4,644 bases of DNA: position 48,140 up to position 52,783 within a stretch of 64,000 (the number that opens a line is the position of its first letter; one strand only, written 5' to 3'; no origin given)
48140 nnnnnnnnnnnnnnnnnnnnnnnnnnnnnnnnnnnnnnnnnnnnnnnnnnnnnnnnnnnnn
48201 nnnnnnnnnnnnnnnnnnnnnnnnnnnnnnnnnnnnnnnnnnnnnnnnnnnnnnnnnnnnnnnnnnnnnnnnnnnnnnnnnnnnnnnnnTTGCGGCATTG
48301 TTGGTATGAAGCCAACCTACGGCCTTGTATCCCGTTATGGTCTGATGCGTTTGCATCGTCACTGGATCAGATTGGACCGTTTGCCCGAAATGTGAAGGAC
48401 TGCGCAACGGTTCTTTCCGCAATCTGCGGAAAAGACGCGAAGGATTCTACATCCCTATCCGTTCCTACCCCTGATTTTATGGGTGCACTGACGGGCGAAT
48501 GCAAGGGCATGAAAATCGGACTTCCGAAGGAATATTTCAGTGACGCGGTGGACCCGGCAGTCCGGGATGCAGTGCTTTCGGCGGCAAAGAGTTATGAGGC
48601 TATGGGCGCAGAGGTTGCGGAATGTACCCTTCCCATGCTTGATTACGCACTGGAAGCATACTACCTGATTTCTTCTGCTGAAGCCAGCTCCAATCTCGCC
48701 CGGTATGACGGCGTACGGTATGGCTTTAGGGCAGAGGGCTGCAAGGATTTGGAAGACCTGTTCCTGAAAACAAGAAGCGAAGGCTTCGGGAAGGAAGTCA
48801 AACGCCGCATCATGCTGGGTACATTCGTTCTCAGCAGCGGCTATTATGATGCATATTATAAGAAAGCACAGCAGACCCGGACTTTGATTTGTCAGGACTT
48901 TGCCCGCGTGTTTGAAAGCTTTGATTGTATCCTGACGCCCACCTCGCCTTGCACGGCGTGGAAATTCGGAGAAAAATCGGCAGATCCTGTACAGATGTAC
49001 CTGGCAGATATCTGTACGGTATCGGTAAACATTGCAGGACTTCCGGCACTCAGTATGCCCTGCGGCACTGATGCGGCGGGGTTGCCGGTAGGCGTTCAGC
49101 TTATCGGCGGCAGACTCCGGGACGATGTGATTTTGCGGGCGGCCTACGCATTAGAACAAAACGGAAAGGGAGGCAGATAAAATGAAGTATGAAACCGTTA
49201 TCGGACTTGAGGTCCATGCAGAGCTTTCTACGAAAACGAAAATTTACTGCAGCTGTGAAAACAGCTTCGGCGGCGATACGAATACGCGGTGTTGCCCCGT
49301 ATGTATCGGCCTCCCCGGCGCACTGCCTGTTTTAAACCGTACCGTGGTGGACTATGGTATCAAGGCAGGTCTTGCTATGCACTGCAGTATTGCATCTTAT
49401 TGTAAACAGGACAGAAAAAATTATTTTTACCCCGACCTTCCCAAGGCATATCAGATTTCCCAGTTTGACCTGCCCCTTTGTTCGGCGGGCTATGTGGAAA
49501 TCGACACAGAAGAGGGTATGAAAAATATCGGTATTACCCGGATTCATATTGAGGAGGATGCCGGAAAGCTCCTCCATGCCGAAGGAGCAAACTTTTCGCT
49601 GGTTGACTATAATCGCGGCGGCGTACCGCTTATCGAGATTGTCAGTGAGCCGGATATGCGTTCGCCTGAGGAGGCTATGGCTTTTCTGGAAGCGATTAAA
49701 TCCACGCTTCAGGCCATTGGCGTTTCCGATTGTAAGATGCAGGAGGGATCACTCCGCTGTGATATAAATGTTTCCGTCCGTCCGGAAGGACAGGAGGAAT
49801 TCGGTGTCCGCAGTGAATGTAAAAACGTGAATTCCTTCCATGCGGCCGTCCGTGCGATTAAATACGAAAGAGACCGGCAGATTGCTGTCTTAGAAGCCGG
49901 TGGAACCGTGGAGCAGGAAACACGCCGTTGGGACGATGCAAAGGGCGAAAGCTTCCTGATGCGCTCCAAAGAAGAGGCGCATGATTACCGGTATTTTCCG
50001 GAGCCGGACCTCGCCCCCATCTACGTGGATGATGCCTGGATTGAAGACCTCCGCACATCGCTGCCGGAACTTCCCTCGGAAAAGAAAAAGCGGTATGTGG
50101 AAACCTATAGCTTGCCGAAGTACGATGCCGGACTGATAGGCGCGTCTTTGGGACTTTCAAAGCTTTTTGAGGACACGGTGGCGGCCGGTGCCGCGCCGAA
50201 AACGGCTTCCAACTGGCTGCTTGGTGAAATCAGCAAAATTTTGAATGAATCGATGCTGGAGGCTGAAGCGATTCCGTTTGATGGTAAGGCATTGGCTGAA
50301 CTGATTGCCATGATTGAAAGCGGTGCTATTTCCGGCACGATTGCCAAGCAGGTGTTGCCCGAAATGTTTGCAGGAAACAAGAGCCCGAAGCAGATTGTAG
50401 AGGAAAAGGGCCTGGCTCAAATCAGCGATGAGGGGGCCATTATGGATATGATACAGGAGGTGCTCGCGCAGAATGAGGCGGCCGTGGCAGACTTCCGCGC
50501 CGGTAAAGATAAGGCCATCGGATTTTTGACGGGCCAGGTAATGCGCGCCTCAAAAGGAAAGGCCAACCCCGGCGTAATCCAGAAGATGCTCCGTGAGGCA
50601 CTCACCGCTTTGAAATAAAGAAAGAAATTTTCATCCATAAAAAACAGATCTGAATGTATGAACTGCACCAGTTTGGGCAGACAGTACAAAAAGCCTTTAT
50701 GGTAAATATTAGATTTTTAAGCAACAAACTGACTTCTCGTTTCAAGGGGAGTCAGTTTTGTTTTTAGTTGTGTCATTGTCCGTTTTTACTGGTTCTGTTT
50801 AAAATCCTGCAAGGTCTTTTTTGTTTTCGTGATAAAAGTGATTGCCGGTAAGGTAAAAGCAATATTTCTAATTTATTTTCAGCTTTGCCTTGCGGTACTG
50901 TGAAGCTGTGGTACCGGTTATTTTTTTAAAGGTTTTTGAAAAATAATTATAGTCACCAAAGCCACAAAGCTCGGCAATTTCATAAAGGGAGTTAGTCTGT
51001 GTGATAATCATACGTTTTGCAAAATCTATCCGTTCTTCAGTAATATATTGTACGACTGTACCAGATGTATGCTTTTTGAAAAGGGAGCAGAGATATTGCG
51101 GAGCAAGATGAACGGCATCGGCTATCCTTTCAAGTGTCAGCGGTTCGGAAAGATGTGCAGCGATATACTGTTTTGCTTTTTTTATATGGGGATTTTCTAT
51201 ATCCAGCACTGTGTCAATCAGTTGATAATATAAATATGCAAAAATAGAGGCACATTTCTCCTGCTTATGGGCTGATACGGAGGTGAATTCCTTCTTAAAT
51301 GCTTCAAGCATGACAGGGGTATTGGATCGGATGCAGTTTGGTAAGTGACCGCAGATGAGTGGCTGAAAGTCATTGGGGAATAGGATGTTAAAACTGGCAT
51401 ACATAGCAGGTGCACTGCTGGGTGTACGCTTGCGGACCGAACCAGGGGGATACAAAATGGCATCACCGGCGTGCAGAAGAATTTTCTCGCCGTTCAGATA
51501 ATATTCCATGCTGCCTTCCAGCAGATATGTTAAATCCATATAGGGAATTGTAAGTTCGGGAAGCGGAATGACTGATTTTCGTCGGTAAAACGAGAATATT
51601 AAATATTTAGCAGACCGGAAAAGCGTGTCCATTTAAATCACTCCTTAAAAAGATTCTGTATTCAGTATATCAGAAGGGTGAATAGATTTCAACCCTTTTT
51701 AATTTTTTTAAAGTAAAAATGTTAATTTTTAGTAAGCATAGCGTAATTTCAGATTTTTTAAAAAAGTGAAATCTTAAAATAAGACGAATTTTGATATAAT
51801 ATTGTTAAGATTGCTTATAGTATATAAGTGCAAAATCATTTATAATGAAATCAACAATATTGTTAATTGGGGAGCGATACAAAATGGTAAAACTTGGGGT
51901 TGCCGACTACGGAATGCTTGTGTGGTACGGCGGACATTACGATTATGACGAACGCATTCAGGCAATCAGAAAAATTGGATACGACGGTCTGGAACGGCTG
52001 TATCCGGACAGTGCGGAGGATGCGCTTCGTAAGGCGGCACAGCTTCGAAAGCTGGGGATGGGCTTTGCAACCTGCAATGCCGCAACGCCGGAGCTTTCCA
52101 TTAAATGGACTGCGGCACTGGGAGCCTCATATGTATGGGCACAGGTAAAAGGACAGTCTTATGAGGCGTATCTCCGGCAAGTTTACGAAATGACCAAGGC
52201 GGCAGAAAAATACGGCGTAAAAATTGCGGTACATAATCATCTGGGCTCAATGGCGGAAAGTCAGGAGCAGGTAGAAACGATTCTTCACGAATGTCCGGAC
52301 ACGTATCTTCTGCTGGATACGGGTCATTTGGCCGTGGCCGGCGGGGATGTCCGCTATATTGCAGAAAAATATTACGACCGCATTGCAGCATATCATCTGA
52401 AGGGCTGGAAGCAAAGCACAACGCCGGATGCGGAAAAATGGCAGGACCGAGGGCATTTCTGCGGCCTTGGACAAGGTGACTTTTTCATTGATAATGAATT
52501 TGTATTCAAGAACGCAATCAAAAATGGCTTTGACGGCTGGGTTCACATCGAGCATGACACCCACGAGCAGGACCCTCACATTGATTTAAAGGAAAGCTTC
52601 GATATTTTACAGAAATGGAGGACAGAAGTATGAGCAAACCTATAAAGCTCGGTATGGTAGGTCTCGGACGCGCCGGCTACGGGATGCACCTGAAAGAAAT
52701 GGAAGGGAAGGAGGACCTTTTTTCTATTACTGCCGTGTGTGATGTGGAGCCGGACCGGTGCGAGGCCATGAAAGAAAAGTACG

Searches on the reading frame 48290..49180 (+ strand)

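Call 14: search_protein_families(library=pfam, proteins=[window:48290-49180:+], max_evalue=0.001)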
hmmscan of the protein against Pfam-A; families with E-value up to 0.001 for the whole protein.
window:48290-49180:+ (296 aa): 1 family
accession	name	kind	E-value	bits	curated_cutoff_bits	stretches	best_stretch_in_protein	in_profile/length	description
PF01425.27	Amidase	-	5e-71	240.5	27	1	20-281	181-444/445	Amidase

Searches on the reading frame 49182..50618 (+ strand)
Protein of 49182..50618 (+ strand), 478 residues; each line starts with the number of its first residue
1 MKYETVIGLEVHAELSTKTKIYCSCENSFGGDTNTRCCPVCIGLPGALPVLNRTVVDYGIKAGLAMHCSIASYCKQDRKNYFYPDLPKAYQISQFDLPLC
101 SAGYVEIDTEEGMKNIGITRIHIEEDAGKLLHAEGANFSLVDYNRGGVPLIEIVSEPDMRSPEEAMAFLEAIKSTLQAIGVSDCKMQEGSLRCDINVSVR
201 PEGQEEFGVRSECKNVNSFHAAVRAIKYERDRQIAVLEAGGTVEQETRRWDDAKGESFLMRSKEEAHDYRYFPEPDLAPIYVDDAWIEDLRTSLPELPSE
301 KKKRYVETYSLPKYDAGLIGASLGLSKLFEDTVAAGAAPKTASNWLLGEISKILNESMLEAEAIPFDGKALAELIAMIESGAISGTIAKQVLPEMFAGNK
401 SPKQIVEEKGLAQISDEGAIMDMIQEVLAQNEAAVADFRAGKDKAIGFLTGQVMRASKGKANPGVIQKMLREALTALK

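Call 14: search_protein_families(library=pfam, proteins=[window:49182-50618:+], max_evalue=0.001)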
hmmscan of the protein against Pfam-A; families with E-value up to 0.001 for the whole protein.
window:49182-50618:+ (478 aa): 2 families
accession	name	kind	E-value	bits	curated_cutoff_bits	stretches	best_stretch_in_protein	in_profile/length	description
PF02934.20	GatB_N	-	7.5e-122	406.3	23.4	1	5-288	1-277/277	GatB/GatE catalytic domain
PF02637.23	GatB_Yqey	-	4.5e-52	176.3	27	1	328-474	2-148/148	GatB domain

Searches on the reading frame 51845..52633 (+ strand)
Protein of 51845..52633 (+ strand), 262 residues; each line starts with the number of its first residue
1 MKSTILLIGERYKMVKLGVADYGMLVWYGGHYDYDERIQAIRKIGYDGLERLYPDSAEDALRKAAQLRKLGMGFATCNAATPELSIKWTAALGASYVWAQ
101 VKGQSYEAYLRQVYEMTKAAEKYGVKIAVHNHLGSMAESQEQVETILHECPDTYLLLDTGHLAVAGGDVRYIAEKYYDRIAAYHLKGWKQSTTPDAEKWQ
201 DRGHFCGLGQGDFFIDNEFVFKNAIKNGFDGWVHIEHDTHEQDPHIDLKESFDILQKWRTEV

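Call 13: search_protein_families(library=pfam, proteins=[window:51845-52633:+], max_evalue=0.001)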
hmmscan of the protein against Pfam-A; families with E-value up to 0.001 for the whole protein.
window:51845-52633:+ (262 aa): 1 family
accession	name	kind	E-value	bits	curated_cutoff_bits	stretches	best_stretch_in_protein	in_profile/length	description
PF01261.30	AP_endonuc_2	-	7.6e-22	78.6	31.1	1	39-257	2-248/249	Xylose isomerase-like TIM barrel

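Call 57: search_protein_families(library=ncbifam, proteins=[window:51845-52633:+], max_evalue=0.01)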
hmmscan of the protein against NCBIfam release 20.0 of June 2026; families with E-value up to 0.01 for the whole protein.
window:51845-52633:+ (262 aa): 4 families
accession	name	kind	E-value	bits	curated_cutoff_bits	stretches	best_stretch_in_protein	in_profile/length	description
TIGR04379.1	myo_inos_iolE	equivalog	3.6e-22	79.3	290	1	85-246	108-272/290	myo-inosose-2 dehydratase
NF041277.1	coba_remo_CbiR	equivalog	8.6e-05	22.2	105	1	107-201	121-200/249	cobamide remodeling phosphodiesterase CbiR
NF009689.0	PRK13210.1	subfamily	0.00096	18.4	200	1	102-257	125-277/286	L-ribulose-5-phosphate 3-epimerase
NF041099.2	keto_glucon_epim_IolO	equivalog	0.0095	15.3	300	0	13-63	205-259/269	5-keto-L-gluconate epimerase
